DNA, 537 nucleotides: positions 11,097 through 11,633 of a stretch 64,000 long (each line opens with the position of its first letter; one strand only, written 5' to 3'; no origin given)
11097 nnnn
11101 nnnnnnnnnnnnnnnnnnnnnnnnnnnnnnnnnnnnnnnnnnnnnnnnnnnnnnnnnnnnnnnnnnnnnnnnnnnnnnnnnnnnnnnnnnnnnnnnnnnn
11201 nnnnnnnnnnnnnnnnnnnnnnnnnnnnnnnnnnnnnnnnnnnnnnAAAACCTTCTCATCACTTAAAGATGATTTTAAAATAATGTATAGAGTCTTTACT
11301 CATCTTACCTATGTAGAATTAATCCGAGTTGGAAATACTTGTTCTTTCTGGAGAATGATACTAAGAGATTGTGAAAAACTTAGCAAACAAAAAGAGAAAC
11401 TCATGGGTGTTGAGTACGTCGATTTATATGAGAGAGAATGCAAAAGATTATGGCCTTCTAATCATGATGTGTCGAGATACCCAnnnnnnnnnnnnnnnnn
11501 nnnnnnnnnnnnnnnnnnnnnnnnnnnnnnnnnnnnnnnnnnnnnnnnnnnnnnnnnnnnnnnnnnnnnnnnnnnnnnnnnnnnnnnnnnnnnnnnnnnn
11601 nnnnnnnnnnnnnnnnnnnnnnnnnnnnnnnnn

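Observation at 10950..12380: F-box domain fused to a cyclophilin-type PPIase domain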

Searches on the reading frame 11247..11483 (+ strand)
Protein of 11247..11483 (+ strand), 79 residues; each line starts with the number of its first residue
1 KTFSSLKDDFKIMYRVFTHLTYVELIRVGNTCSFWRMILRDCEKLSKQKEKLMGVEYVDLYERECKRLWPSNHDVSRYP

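Call 19: search_solved_structures(query=A2, max_evalue=10, show_alignments=4)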
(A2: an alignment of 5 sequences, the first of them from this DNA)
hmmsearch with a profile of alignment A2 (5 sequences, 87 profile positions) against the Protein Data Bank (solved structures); distinct sequences matched with E-value up to 10: 12.
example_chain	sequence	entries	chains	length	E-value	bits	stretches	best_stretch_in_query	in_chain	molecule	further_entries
5ibk_B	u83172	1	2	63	0.012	19.1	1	17-45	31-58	F-box/WD repeat-containing protein 7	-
4ui9_S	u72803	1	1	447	0.013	19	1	15-45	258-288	F-BOX ONLY PROTEIN 5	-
9gaw_S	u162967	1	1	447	0.013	19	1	15-45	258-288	F-box only protein 5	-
8s7d_D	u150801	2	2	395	0.048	17.2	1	13-44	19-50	F-box only protein 22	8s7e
29hg_A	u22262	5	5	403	0.049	17.1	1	13-44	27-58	F-box only protein 22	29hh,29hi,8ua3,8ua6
5v4b_B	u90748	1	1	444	0.058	16.9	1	18-47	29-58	F-box/WD repeat-containing protein 7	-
2ovp_B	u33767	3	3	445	0.058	16.9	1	18-47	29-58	F-box/WD repeat protein 7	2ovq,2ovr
7t1y_B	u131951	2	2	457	0.061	16.8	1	18-47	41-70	F-box/WD repeat-containing protein 7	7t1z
1nex_B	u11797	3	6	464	0.067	16.7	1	13-46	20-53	CDC4 protein | Cell division control protein 4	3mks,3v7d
7z8b_F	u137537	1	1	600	0.15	15.6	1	17-74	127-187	F-box/WD repeat-containing protein 8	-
6vcd_B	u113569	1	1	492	0.98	13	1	15-46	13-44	F-box/LRR-repeat protein 5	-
5k35_A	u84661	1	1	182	1.1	12.8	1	16-59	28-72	Ankyrin-repeat protein B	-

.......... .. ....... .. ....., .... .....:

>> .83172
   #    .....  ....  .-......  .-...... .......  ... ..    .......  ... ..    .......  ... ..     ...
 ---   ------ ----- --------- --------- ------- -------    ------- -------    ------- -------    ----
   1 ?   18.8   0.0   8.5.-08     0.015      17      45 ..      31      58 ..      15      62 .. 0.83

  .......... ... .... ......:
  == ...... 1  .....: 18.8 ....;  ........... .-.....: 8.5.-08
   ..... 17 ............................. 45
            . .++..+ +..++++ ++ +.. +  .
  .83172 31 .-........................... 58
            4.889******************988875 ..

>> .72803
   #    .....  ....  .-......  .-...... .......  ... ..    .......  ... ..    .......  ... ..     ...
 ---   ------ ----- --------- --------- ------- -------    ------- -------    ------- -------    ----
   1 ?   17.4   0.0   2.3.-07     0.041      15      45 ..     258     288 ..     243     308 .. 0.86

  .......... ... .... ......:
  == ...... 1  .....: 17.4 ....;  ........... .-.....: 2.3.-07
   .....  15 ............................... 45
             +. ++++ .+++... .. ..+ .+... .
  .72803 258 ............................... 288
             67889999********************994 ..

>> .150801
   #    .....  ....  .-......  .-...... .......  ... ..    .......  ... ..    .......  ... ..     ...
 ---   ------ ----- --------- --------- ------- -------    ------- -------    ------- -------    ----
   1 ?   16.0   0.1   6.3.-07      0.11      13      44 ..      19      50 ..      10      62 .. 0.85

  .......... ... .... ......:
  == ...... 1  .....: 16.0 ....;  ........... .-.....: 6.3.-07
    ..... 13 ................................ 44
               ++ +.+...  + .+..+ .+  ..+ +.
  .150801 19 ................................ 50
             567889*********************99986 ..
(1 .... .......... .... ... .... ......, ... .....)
